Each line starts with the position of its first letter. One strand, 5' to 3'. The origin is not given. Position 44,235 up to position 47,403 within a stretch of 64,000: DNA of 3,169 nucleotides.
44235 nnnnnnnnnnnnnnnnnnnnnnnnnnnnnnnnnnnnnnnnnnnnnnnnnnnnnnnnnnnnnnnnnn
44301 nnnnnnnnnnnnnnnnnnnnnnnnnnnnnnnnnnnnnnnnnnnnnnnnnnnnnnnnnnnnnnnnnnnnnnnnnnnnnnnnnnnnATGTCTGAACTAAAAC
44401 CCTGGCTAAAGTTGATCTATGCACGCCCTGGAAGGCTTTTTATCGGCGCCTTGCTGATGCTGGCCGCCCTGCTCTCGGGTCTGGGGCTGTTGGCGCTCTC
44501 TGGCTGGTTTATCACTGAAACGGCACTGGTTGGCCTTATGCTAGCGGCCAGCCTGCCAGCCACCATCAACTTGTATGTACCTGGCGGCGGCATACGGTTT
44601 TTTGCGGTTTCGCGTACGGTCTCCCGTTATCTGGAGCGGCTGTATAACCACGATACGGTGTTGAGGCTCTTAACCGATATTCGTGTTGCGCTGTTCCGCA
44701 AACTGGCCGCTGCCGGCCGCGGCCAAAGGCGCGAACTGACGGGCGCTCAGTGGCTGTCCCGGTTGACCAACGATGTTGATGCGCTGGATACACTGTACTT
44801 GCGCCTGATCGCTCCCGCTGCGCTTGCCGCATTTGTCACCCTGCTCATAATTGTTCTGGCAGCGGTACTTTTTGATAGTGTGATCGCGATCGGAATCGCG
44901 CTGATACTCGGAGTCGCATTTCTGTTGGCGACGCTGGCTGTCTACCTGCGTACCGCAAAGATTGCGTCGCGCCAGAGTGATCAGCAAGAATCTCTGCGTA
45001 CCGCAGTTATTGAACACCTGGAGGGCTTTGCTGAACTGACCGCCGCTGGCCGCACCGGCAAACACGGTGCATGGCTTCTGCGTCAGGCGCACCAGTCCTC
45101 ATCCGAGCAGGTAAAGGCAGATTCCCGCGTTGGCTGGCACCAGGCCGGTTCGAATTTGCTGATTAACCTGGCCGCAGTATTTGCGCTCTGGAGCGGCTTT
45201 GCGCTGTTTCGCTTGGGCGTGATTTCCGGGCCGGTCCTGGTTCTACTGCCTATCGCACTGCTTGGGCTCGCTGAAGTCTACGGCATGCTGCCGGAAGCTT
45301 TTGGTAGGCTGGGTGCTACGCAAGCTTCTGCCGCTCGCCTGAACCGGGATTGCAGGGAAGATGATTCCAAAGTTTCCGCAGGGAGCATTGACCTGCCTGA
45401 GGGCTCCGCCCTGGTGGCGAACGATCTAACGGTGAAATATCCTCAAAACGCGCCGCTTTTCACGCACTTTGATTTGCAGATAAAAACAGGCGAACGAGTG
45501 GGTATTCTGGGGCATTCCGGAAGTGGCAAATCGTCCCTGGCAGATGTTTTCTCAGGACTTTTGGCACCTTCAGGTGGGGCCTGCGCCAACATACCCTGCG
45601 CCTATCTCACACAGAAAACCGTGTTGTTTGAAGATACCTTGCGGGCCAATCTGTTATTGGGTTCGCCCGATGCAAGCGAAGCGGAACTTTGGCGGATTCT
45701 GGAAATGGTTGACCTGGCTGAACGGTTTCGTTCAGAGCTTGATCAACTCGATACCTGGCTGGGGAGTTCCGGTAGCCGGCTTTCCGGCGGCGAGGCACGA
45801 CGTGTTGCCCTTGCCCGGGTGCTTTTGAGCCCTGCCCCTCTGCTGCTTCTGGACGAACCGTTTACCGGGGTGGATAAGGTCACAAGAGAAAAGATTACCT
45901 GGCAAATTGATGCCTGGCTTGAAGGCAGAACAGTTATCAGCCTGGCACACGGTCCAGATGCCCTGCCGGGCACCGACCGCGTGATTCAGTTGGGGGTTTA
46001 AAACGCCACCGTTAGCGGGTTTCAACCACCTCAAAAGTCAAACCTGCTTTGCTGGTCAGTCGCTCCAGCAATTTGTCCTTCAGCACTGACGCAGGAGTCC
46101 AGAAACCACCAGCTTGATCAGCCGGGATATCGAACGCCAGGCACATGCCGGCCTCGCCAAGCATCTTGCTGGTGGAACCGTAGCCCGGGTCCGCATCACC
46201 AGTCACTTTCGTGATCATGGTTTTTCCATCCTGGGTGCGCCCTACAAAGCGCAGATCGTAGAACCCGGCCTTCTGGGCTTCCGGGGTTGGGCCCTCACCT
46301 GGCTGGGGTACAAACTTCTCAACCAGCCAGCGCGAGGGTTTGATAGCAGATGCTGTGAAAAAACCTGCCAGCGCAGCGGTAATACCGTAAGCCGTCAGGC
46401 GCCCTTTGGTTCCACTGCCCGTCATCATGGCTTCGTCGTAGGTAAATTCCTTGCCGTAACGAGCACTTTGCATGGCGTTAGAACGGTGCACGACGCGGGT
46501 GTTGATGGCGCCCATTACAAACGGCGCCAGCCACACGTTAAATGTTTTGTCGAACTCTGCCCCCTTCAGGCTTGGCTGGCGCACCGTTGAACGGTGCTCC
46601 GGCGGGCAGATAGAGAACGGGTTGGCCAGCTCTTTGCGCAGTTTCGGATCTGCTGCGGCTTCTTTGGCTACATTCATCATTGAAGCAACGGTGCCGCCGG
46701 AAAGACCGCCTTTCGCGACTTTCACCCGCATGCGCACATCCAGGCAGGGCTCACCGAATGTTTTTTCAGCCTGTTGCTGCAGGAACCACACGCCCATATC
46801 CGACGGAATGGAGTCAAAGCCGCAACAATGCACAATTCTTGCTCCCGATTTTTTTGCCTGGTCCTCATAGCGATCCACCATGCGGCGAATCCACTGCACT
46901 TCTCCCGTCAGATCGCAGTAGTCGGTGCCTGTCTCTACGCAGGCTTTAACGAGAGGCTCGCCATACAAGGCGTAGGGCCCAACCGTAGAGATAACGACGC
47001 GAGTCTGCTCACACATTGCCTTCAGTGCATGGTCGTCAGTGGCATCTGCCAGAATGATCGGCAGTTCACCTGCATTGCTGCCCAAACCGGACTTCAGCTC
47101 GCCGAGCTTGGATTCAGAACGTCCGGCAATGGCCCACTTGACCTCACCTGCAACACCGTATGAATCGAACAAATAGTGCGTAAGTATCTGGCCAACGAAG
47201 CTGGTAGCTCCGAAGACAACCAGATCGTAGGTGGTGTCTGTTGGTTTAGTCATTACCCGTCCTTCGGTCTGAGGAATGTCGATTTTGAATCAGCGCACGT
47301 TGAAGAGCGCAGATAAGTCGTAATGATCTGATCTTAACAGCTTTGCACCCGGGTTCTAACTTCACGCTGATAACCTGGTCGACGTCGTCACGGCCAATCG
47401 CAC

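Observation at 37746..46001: Candidate sulfide-handling island: S-methyltransferase-tsdB-tsdA divergent from cytochrome bd and cydDC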

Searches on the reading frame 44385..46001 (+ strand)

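Call 3: search_protein_families(library=pfam, proteins=[window:44385-46001:+])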
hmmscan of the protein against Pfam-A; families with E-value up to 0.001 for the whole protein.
window:44385-46001:+ (538 aa): 4 families
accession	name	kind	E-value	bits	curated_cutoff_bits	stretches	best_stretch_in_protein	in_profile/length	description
PF00005.33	ABC_tran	-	8.1e-22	78.7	25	1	361-493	3-136/137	ABC transporter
PF00664.28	ABC_membrane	-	2.1e-08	34.6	28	1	23-278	3-253/274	ABC transporter transmembrane region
PF13191.12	AAA_16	-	0.00019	22.4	32.6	1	368-454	21-104/167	AAA ATPase domain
PF13555.12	AAA_29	-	0.00026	21.1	27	1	362-397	15-50/61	P-loop containing region of AAA domain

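Call 4: search_protein_families(library=ncbifam, proteins=[window:44385-46001:+])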
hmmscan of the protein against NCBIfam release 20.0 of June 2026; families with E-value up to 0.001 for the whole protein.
window:44385-46001:+ (538 aa): 177 families (the best 25 are shown)
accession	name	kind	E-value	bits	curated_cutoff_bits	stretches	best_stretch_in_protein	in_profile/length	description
TIGR02868.1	CydC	equivalog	1e-104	351.1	329.05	1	7-522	4-528/530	thiol reductant ABC exporter subunit CydC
NF008364.0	PRK11160.1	equivalog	5.3e-104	348.9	630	1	1-536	1-547/575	heme ABC transporter ATP-binding protein/permease CydC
TIGR02857.1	CydD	equivalog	1.3e-54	186.1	435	2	326-536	303-529/529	thiol reductant ABC exporter subunit CydD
TIGR03375.1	type_I_sec_LssB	subfamily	2.6e-39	135.1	693.1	1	142-534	261-672/696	type I secretion system permease/ATPase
NF008379.0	PRK11174.1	equivalog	1.6e-37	129.5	684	2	329-534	336-554/588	heme ABC transporter permease/ATP-binding protein CydD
TIGR02203.1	MsbA_lipidA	equivalog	7.4e-34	117.2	602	1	73-535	64-540/572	lipid A export permease/ATP-binding protein MsbA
TIGR02204.1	MsbA_rel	hypoth_equivalog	1.7e-32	112.8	780.4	1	94-534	88-545/576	ABC transporter, permease/ATP-binding protein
NF045513.1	HepA_fam_ABC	equivalog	1.7e-31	109.3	725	1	51-535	82-580/610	heterocyst formation ABC transporter subunit HepA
NF010178.0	PRK13657.1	equivalog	9.9e-30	103.5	733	1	121-534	113-540/588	glucan ABC transporter ATP-binding protein/ permease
TIGR01846.1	type_I_sec_HlyB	subfamily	2.2e-27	95.7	725.55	1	146-536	256-664/694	type I secretion system permease/ATPase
NF008055.0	PRK10789.1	equivalog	6.2e-26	91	845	1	68-534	61-541/590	SmdA family multidrug ABC transporter permease/ATP-binding protein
TIGR03796.1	NHLM_micro_ABC1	equivalog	6.3e-26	90.8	853.3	1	142-534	271-682/710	NHLP family bacteriocin export ABC transporter peptidase/permease/ATPase subunit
NF008056.1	PRK10790.1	equivalog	1e-25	90.3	746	1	343-533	341-544/584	SmdB family multidrug efflux ABC transporter permease/ATP-binding protein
NF040873.1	AztA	equivalog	1.4e-25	90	220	1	355-535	4-190/191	zinc ABC transporter ATP-binding protein AztA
TIGR01193.1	bacteriocin_ABC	subfamily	1.8e-25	89.5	523.85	1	141-535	268-680/708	peptide cleavage/export ABC transporter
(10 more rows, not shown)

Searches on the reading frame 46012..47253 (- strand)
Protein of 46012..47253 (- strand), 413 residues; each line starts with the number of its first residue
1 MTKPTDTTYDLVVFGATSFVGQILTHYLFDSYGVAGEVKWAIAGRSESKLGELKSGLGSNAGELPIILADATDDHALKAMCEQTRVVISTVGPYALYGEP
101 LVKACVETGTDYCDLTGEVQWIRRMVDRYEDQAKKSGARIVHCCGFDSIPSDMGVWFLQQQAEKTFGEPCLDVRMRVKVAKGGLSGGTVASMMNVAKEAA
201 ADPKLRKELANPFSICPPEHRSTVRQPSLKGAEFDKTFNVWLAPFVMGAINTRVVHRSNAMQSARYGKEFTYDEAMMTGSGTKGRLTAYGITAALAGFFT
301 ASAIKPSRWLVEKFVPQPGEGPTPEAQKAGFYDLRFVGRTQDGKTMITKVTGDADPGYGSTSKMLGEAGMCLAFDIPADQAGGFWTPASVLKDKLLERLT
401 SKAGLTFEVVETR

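Call 3: search_protein_families(library=pfam, proteins=[window:46012-47253:-])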
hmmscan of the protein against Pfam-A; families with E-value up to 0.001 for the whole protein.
window:46012-47253:- (413 aa): 1 family
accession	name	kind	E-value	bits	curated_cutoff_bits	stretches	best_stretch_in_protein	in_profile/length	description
PF03435.24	Sacchrp_dh_NADP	-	2.6e-13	50.8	25.1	1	12-141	2-129/129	Saccharopine dehydrogenase NADP binding domain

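Call 4: search_protein_families(library=ncbifam, proteins=[window:46012-47253:-])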
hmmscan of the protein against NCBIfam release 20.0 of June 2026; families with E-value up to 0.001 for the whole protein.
window:46012-47253:- (413 aa): 0 families
